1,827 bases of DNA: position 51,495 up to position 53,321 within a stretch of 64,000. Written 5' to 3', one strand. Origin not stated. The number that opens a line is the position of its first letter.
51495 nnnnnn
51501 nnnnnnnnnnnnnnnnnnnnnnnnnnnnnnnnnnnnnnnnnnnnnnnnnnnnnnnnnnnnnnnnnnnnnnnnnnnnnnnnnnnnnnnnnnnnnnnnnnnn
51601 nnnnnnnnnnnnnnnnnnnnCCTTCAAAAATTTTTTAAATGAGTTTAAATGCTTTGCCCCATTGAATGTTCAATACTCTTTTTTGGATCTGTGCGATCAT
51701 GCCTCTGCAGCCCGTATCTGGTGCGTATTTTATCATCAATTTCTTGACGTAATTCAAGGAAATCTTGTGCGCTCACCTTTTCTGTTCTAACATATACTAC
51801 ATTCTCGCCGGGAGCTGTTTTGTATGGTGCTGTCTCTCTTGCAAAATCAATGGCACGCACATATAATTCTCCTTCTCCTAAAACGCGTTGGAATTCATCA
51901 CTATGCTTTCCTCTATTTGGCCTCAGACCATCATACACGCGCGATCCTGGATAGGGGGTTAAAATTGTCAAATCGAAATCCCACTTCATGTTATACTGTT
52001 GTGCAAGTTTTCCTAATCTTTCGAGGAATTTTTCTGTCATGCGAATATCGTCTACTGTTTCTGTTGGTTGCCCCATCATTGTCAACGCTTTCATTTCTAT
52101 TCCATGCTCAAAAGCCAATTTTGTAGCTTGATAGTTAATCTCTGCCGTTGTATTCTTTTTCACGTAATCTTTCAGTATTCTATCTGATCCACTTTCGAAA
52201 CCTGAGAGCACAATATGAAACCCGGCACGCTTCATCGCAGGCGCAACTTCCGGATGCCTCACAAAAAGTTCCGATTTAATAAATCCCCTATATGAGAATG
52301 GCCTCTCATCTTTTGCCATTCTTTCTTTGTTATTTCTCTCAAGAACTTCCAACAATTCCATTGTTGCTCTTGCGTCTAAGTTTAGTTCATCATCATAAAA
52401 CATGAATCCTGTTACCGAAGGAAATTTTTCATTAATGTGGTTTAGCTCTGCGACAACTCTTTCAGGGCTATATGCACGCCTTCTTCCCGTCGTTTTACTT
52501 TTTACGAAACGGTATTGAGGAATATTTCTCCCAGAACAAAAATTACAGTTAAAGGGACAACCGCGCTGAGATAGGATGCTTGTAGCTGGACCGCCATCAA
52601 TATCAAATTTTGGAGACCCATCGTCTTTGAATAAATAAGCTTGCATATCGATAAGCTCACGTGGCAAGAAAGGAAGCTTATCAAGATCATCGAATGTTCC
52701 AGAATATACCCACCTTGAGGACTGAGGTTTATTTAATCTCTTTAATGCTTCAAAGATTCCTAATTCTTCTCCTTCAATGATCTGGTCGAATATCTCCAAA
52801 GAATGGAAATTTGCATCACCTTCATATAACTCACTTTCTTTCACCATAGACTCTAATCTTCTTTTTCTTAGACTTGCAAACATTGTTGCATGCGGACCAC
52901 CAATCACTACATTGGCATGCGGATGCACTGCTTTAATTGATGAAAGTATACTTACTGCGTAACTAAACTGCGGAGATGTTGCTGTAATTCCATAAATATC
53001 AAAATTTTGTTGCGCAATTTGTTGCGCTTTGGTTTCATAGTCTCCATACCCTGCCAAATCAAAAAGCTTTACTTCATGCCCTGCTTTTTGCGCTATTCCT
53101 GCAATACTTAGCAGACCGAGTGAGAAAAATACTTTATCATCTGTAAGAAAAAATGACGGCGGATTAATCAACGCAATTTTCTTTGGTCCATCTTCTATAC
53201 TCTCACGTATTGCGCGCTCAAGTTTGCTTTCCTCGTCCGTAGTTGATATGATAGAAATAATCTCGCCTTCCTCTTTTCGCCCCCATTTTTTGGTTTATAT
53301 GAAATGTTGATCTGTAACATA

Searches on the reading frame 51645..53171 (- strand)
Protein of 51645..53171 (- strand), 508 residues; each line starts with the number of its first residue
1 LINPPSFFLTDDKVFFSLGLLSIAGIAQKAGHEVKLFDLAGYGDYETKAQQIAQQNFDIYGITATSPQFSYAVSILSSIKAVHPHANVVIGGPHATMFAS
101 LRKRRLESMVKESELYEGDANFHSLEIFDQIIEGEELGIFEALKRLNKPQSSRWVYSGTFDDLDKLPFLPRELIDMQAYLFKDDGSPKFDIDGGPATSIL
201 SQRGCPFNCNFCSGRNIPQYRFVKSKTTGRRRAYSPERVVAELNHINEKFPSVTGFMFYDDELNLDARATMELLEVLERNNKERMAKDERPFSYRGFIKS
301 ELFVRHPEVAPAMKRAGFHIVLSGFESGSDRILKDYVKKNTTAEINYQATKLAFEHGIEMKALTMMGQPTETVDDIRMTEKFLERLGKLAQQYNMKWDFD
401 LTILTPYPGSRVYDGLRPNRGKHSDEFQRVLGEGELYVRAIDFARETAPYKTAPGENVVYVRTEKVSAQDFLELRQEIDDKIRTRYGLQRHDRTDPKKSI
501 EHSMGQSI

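Call 3: search_protein_families(library=pfam, proteins=[window:51645-53171:-], max_evalue=0.01)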
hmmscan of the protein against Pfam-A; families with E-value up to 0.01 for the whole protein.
window:51645-53171:- (508 aa): 2 families
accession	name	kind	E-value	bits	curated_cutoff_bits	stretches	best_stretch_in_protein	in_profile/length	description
PF04055.27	Radical_SAM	-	3.1e-18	66.9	29.5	1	201-383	3-166/166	Radical SAM superfamily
PF02310.24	B12-binding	-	4.7e-12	46.3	32.1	1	16-101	13-97/121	B12 binding domain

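Call 4: search_protein_families(library=ncbifam, proteins=[window:51645-53171:-], max_evalue=0.01)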
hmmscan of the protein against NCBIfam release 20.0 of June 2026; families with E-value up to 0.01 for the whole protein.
window:51645-53171:- (508 aa): 22 families
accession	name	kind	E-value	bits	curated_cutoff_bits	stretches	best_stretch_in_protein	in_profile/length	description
NF050148.1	rSAM_ApyD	equivalog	3.2e-24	85.3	750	1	14-414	22-391/645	RiPP biosynthesis radical SAM protein ApyD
TIGR03471.1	HpnJ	equivalog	4.6e-23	81.8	577.6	1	51-426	64-397/472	hopanoid biosynthesis associated radical SAM protein HpnJ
TIGR04479.1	bcpD_PhpK_rSAM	subfamily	3.6e-20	71.8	600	1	46-385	100-408/504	PhpK family radical SAM P-methyltransferase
NF033070.1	rSAM_AprD4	equivalog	4.8e-17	62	500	1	157-413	164-387/456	AprD4 family radical SAM diol-dehydratase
TIGR02026.1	BchE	equivalog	9.7e-17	61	481.35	2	201-383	199-362/497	magnesium-protoporphyrin IX monomethyl ester anaerobic oxidative cyclase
TIGR04072.2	rSAM_ladder_B12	equivalog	1.8e-16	59.8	360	1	192-388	176-351/443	lipid biosynthesis B12-binding/radical SAM protein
TIGR04190.1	B12_SAM_Ta0216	equivalog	3.4e-15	55.7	500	2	194-414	217-424/554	TIGR04190 family B12-binding domain/radical SAM domain protein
TIGR04367.1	HpnR_B12_rSAM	equivalog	2.2e-14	52.9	650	1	17-413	22-370/490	hopanoid C-3 methylase HpnR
NF038361.1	rSAM_Sden_1168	equivalog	7.9e-14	51.1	575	1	47-386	131-451/560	Sden_1168 family B12-binding radical SAM P-methyltransferase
TIGR03975.1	rSAM_ocin_1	subfamily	8.3e-13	47.7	281.85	1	48-388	120-432/606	RiPP maturation radical SAM C-methyltransferase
TIGR04013.1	B12_SAM_MJ_1487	hypoth_equivalog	1.2e-11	44.1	251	1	51-389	37-336/382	TIGR04013 family B12-binding domain/radical SAM domain-containing protein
TIGR04014.1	B12_SAM_MJ_0865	equivalog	2.1e-10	40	360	1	195-386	159-336/434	methyl-coenzyme M reductase glutamine C-methyltransferase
NF040546.1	rSAM_CUAEP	equivalog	4.1e-08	32.4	500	1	294-395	250-350/468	CUAEP/CCAEP-tail radical SAM (seleno)protein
TIGR04385.1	B12_rSAM_cofa1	equivalog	1.1e-07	31.5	450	1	10-389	13-367/438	B12 lower ligand biosynthesis radical SAM protein BzaD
NF033712.0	B12_rSAM_KedN5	subfamily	1.2e-06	27.1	700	1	49-432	54-411/624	KedN5 family methylcobalamin-dependent radical SAM C-methyltransferase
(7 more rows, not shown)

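Call 94: search_solved_structures(query=window:51645-53171:-, max_evalue=0.001)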
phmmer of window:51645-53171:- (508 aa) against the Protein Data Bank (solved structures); distinct sequences matched with E-value up to 0.001: 2.
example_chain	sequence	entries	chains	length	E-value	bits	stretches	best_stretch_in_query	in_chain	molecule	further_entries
6fd2_B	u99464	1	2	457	4.3e-09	38.9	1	159-413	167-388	Putative apramycin biosynthetic oxidoreductase 4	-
9ccb_A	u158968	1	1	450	7.3e-05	25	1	194-417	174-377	Radical SAM core domain-containing protein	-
